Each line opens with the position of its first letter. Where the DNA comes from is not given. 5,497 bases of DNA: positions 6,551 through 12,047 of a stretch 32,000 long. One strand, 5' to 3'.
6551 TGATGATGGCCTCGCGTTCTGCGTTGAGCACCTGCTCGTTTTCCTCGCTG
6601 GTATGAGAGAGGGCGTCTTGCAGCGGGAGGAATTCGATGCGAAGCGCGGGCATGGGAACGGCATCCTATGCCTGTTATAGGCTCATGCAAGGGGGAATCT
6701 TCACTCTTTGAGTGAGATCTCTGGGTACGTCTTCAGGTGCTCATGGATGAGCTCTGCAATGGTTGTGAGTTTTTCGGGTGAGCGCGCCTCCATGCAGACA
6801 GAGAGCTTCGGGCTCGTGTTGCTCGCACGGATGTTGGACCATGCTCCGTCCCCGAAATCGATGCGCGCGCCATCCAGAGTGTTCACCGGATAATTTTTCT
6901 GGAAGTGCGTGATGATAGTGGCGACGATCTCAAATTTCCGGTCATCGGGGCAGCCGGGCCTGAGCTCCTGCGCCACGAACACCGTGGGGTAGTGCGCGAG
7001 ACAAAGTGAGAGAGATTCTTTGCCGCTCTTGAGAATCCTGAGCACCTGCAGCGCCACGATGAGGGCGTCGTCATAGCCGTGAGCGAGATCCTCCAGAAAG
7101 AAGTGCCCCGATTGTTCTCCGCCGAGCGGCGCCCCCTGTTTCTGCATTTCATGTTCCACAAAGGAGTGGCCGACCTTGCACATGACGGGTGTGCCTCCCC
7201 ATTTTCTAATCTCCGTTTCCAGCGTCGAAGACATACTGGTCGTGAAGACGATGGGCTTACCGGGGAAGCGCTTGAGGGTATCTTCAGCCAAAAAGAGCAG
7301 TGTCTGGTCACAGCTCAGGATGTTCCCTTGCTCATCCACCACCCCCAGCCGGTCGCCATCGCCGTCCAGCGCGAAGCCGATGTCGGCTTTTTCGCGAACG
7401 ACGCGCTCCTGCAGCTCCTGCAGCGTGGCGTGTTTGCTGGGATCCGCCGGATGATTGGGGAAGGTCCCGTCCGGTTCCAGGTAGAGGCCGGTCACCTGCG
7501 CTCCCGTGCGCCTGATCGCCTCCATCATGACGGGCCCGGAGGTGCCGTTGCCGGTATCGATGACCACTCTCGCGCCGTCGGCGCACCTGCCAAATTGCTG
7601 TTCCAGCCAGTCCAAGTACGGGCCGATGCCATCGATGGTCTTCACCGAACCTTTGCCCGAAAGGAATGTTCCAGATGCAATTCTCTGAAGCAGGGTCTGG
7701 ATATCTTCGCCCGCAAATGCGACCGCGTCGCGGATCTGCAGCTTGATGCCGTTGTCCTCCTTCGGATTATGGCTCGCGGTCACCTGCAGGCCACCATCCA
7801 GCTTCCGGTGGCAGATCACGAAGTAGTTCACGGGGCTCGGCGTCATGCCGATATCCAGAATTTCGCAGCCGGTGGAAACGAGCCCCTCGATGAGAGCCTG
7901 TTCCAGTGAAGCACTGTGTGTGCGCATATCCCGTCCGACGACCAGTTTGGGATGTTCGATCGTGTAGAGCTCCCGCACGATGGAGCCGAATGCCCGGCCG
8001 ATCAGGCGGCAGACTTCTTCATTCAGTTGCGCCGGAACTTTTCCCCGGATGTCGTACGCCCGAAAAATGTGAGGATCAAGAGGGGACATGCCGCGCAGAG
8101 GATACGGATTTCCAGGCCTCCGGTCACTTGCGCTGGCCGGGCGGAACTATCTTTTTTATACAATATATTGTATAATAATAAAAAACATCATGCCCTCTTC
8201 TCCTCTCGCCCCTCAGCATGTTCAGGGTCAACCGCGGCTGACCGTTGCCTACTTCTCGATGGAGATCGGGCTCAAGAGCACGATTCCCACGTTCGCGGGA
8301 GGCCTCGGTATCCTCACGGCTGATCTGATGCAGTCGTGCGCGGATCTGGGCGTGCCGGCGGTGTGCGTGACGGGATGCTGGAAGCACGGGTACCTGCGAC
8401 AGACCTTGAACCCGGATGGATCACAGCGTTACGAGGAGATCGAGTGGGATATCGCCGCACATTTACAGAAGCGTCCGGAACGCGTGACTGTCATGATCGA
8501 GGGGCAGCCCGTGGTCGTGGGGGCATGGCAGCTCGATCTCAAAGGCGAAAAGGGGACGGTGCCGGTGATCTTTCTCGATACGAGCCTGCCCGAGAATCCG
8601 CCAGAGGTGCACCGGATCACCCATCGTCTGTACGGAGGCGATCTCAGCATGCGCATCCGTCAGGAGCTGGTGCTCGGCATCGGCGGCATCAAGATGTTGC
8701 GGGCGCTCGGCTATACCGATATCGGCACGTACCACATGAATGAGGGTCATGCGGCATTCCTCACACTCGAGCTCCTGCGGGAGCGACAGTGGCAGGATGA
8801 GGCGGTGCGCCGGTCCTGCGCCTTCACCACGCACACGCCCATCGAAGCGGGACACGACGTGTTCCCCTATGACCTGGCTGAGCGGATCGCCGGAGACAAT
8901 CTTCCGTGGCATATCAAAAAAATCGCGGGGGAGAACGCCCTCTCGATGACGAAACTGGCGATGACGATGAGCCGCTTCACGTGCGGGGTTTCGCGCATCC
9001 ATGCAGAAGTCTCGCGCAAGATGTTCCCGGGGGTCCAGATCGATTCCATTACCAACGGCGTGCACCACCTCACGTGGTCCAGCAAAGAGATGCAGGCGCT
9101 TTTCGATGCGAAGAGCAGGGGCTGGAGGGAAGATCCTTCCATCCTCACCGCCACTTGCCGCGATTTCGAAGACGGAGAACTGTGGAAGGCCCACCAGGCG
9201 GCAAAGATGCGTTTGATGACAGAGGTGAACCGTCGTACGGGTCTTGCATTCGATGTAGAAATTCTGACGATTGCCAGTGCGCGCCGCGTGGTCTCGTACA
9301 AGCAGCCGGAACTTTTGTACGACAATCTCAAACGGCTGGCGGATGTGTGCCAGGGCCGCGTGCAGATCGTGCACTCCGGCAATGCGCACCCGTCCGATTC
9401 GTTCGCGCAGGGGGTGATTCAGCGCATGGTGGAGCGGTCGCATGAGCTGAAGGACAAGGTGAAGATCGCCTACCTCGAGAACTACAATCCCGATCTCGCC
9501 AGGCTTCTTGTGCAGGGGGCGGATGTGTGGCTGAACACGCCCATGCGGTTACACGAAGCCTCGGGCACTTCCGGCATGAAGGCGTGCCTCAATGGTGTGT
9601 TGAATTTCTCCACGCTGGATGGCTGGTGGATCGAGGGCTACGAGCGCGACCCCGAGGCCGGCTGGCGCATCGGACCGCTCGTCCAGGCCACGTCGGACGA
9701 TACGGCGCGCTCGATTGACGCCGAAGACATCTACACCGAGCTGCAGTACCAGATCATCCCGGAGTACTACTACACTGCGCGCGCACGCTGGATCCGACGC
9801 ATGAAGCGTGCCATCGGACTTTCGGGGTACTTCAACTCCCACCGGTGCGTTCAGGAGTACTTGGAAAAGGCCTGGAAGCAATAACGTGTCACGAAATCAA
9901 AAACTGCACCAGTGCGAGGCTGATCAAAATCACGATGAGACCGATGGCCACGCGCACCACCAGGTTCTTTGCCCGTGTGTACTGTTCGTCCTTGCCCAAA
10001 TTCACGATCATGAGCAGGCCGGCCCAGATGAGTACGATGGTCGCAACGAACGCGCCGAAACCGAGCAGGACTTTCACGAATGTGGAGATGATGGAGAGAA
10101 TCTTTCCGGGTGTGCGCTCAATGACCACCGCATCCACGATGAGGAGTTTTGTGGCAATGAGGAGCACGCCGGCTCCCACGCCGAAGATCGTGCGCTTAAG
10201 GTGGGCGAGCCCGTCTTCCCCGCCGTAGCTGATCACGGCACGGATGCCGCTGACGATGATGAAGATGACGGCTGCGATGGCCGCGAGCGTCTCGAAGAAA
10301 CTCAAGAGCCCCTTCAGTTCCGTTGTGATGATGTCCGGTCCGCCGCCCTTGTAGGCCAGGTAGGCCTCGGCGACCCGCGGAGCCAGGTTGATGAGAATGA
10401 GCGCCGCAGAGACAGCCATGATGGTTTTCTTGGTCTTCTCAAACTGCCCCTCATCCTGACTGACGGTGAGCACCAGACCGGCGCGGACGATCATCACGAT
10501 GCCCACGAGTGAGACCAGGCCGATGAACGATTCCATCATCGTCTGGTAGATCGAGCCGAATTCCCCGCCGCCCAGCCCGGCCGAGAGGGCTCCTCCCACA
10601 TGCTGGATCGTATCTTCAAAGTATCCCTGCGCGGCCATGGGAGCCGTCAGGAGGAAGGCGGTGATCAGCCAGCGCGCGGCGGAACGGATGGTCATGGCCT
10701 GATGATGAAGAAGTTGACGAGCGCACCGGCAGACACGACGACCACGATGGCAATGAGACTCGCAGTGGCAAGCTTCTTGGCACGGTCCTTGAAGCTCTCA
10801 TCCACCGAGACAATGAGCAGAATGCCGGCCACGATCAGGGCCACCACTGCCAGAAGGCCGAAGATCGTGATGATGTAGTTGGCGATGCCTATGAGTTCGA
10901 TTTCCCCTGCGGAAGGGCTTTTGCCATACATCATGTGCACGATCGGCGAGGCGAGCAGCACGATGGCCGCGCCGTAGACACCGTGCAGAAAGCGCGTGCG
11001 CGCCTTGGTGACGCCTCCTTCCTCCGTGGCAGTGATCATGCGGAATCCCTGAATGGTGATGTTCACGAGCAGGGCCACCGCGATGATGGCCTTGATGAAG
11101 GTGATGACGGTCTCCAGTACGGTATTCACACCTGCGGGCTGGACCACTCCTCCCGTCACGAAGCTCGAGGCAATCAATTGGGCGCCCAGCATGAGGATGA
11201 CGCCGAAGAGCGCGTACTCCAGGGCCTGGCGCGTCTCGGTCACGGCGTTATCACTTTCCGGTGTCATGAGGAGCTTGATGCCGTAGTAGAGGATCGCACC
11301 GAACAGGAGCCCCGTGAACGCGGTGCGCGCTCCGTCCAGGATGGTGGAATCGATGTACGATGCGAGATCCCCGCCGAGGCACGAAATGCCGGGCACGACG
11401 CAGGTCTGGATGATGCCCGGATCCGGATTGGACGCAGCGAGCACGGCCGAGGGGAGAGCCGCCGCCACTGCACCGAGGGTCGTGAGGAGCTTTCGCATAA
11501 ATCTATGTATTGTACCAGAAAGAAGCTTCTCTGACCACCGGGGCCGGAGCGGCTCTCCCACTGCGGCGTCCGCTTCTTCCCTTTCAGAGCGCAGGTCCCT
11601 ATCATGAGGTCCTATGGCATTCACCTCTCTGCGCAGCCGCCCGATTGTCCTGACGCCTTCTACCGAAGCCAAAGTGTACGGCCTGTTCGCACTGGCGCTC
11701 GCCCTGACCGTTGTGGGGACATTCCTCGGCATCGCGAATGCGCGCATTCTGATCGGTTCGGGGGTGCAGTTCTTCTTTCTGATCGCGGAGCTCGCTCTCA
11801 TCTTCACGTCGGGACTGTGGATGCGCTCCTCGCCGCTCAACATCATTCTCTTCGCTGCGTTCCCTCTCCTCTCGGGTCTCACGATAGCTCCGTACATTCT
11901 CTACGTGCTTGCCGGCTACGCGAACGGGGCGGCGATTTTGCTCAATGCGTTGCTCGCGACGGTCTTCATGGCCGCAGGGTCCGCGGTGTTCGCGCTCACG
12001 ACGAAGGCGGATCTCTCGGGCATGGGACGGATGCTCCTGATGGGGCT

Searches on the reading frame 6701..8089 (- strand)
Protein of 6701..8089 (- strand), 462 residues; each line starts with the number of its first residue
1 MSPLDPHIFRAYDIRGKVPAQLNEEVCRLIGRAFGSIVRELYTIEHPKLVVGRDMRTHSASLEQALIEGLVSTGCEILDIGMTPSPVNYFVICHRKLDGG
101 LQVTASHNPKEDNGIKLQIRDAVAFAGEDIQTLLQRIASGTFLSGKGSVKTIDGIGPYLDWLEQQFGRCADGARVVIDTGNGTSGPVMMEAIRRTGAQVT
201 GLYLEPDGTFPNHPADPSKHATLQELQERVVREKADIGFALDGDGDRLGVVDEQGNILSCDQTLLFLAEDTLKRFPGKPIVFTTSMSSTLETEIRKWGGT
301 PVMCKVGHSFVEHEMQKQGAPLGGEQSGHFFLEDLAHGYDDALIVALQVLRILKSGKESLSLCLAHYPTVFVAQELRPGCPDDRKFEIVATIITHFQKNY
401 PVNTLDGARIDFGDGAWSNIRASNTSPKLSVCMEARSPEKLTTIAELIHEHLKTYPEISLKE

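Call 7: search_protein_families(library=pfam, proteins=[window:6701-8089:-], max_evalue=0.001)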
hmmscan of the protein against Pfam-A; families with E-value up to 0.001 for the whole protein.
window:6701-8089:- (462 aa): 4 families
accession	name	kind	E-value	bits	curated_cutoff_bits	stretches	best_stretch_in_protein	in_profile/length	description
PF02878.22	PGM_PMM_I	-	8.4e-35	119.9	22.5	1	8-142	3-136/138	Phosphoglucomutase/phosphomannomutase, alpha/beta/alpha domain I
PF02879.22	PGM_PMM_II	-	2.2e-23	83.2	29.3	1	157-255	2-103/103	Phosphoglucomutase/phosphomannomutase, alpha/beta/alpha domain II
PF02880.22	PGM_PMM_III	-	2.5e-21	76.4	20.7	1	261-367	3-112/115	Phosphoglucomutase/phosphomannomutase, alpha/beta/alpha domain III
PF00408.26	PGM_PMM_IV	-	2.5e-08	34.3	23.1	1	398-448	21-65/68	Phosphoglucomutase/phosphomannomutase, C-terminal domain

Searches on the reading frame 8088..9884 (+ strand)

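Call 7: search_protein_families(library=pfam, proteins=[window:8088-9884:+], max_evalue=0.001)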
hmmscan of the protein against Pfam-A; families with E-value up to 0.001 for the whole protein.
window:8088-9884:+ (598 aa): 1 family
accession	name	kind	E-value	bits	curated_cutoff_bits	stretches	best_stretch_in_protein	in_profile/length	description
PF00343.26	Phosphorylase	-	8.9e-31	107.3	27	1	280-516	319-583/713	Carbohydrate phosphorylase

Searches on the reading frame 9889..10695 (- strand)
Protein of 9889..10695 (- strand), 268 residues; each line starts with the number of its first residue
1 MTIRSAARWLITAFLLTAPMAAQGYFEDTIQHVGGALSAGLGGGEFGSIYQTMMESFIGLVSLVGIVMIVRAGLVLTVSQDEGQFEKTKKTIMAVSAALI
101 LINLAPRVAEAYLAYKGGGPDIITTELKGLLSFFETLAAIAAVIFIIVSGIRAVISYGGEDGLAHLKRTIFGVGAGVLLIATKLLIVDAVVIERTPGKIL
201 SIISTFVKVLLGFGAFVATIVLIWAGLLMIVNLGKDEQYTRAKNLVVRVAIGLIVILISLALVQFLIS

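Call 7: search_protein_families(library=pfam, proteins=[window:9889-10695:-], max_evalue=0.001)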
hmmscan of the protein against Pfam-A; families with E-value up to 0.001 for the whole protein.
window:9889-10695:- (268 aa): 2 families
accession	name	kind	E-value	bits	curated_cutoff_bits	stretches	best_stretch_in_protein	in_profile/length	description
PF18895.5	T4SS_pilin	-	1.1e-14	54.7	26.6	2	201-266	7-71/71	Type IV secretion system pilin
PF04956.18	TrbC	-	4.1e-08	33.8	27.9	0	178-265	16-97/98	TrbC/VIRB2 pilin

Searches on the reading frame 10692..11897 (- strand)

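Call 8: search_protein_families(library=pfam, proteins=[window:10692-11897:-], max_evalue=0.001)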
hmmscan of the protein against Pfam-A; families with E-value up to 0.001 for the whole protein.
window:10692-11897:- (401 aa): 1 family
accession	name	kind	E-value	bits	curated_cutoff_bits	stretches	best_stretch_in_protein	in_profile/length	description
PF18895.5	T4SS_pilin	-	2.3e-12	47.3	26.6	2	257-320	5-68/71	Type IV secretion system pilin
